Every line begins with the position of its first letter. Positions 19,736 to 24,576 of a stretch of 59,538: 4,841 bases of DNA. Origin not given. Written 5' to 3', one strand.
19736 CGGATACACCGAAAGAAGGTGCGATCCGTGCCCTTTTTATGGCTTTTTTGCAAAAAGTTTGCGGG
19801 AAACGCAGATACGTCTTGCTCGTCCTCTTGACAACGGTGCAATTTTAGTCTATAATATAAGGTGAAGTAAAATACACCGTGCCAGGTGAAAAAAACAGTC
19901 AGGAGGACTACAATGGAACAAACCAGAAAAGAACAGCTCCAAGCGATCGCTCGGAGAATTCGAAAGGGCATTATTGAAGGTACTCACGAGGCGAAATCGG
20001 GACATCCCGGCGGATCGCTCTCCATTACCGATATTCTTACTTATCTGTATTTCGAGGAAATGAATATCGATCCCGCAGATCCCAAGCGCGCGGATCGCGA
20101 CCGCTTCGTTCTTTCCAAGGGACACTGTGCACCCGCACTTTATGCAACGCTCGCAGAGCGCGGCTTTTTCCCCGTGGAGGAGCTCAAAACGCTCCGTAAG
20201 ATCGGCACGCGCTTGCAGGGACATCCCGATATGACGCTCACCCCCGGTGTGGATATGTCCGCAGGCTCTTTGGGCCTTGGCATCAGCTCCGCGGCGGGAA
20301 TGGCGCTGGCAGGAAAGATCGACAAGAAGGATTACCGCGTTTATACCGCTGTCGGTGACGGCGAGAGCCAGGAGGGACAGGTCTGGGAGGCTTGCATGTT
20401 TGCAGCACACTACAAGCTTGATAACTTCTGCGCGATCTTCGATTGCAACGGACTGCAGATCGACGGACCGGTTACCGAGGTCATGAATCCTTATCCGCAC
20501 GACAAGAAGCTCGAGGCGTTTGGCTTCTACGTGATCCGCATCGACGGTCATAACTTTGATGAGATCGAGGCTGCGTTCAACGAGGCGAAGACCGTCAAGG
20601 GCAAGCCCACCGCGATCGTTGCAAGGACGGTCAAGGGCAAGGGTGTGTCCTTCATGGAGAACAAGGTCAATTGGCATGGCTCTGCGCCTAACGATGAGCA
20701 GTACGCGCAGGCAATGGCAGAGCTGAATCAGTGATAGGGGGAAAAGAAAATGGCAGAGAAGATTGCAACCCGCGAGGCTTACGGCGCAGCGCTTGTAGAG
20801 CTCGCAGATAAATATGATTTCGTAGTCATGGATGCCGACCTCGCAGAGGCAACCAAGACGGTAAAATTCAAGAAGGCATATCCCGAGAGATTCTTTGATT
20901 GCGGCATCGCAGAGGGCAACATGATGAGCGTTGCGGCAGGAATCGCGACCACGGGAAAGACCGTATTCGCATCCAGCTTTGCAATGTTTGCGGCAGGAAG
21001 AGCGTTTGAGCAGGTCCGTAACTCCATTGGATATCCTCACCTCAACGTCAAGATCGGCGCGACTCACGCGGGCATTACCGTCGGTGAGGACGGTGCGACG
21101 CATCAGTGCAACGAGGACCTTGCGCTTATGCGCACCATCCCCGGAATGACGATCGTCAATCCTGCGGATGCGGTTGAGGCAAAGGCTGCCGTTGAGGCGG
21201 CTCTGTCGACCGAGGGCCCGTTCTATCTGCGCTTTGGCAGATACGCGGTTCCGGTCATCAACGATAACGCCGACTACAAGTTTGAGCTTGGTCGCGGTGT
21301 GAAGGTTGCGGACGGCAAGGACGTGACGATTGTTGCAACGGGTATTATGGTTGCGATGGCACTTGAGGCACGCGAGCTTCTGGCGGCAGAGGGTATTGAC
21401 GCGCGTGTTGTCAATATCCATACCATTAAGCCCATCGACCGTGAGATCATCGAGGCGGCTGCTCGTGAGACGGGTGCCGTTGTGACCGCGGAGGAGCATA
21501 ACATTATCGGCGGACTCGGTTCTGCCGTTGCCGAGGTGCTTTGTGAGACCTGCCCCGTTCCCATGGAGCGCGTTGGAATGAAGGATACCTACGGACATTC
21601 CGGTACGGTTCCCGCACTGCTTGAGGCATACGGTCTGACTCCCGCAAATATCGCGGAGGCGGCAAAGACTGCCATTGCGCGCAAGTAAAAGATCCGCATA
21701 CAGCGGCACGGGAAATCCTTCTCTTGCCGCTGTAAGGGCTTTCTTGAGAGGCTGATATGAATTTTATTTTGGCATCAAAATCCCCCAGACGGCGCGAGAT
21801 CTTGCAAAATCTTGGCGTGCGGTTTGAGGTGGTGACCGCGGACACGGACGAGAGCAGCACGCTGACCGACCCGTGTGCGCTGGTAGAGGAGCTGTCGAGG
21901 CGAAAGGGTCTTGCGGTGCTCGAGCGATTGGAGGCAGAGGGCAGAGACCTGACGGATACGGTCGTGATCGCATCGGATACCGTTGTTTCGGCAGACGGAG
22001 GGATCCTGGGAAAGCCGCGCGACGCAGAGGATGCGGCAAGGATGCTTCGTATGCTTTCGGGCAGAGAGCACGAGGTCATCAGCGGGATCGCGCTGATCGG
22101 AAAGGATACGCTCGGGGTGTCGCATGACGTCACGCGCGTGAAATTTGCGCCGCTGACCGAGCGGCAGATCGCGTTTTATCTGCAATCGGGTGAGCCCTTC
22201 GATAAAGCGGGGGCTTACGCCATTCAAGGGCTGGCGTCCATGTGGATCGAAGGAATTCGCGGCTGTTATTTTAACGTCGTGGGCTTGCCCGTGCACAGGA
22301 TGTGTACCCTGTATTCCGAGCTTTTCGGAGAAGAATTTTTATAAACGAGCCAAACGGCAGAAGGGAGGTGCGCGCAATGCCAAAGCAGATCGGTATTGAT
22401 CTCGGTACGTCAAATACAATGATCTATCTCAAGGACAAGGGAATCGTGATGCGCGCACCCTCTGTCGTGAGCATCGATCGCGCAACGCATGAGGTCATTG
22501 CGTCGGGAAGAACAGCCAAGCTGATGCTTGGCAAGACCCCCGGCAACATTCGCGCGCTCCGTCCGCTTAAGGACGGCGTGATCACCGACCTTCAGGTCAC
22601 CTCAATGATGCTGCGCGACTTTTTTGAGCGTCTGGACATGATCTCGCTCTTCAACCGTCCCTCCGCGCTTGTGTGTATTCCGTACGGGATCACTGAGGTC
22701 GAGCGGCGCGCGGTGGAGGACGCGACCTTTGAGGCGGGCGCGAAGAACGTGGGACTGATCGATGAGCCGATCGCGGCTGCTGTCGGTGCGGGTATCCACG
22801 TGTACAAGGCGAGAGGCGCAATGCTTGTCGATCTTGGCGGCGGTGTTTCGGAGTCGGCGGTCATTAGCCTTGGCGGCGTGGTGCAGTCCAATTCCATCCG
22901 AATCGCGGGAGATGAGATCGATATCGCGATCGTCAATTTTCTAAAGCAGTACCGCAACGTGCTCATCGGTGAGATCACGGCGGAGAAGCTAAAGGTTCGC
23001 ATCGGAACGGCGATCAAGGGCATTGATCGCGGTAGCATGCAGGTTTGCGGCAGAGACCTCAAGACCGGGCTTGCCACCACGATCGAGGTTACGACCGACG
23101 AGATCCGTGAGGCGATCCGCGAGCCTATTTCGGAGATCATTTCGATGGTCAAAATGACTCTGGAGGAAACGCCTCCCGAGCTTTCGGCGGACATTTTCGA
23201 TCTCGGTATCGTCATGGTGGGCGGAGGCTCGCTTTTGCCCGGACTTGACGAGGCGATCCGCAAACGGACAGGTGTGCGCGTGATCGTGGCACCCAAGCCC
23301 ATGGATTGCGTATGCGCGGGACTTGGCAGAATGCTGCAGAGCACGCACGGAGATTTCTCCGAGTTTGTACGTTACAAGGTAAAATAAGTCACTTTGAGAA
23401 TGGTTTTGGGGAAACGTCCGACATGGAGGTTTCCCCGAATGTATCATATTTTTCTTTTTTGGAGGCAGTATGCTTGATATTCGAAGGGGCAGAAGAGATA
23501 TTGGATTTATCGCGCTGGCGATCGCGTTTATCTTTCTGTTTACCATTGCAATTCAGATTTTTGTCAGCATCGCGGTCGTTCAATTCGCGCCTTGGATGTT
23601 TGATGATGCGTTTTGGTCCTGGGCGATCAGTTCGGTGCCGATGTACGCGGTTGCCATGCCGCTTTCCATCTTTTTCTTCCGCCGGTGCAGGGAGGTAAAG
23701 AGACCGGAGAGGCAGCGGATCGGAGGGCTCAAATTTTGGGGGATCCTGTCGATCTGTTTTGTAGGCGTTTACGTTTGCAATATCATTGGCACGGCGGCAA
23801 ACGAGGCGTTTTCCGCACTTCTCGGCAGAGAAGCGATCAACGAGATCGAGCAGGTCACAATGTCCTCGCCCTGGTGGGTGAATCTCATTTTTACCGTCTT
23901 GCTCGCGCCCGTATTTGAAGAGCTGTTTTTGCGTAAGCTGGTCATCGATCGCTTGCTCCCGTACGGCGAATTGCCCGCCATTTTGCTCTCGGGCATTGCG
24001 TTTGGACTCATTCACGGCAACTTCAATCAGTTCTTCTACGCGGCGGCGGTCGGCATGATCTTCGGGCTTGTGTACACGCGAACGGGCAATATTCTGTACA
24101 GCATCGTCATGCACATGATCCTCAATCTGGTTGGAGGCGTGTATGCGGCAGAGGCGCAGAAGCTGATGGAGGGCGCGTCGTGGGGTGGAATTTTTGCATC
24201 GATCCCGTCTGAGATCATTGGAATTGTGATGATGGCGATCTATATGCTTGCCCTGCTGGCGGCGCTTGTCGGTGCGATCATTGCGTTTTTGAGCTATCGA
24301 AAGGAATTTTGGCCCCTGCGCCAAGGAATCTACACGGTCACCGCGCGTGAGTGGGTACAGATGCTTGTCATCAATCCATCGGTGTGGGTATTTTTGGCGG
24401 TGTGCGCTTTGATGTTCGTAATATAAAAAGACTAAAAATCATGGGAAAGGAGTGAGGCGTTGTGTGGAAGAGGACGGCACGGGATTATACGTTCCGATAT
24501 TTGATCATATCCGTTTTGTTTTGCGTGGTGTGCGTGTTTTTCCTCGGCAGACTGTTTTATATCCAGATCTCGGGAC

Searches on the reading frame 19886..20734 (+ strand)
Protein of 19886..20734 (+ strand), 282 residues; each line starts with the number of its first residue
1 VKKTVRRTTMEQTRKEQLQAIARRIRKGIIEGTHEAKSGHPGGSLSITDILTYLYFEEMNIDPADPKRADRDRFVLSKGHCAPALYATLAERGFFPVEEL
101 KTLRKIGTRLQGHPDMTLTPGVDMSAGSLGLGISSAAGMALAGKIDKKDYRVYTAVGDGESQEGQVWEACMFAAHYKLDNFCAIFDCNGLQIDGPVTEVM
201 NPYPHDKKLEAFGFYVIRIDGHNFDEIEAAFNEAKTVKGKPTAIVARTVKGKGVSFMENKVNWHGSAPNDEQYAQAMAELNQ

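Call 51: search_protein_families(library=pfam, proteins=[window:19886-20734:+], max_evalue=0.001)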
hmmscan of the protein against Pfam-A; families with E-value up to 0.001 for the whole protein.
window:19886-20734:+ (282 aa): 4 families
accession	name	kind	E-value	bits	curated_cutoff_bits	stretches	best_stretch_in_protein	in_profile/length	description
PF00456.26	Transketolase_N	-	8.3e-57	193.1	22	1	20-276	4-271/334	Transketolase, thiamine diphosphate binding domain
PF13292.11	DXP_synthase_N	-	5.7e-13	49.2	21.2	1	8-196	8-179/274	1-deoxy-D-xylulose-5-phosphate synthase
PF00676.26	E1_dh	-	1.5e-09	37.7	22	1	127-236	101-209/300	Dehydrogenase E1 component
PF02775.26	TPP_enzyme_C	-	0.00039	20.7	21.9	0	125-242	26-147/151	Thiamine pyrophosphate enzyme, C-terminal TPP binding domain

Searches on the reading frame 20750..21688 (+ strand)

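Call 51: search_protein_families(library=pfam, proteins=[window:20750-21688:+], max_evalue=0.001)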
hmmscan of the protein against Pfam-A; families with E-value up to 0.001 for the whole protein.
window:20750-21688:+ (312 aa): 4 families
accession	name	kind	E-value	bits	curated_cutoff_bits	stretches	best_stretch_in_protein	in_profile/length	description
PF02779.29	Transket_pyr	-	1.2e-43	149.2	27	1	4-167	2-172/174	Transketolase, pyrimidine binding domain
PF02780.25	Transketolase_C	-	3.7e-35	121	25.9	1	182-301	2-124/124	Transketolase, C-terminal domain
PF22613.1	Transketolase_C_1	-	3.3e-09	37.4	27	1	188-297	10-113/113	Transketolase-like TK C-terminal domain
PF17147.9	PFOR_II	-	0.00056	20.7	27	0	191-264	2-75/102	Pyruvate:ferredoxin oxidoreductase core domain II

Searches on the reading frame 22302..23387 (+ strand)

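Call 51: search_protein_families(library=pfam, proteins=[window:22302-23387:+], max_evalue=0.001)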
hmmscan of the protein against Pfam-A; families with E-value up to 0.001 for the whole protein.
window:22302-23387:+ (361 aa): 4 families
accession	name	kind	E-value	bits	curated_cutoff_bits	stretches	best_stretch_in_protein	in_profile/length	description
PF06723.19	MreB_Mbl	-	4.3e-125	417.3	27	1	28-348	2-322/327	MreB/Mbl protein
PF00012.26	HSP70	-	4.5e-10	38.8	20.6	1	98-326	112-353/599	Hsp70 protein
PF14450.12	FtsA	-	7e-07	30.1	31.8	1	174-329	1-109/127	Cell division protein FtsA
PF00022.25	Actin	-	1.6e-05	24.1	27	0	275-320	302-346/410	Actin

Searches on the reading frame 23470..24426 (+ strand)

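Call 51: search_protein_families(library=pfam, proteins=[window:23470-24426:+], max_evalue=0.001)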
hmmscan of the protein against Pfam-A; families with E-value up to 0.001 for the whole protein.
window:23470-24426:+ (318 aa): 1 family
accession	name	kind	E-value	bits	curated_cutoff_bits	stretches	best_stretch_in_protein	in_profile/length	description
PF02517.21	Rce1-like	-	1.9e-21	76.6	22.4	1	134-221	3-93/93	Type II CAAX prenyl endopeptidase Rce1-like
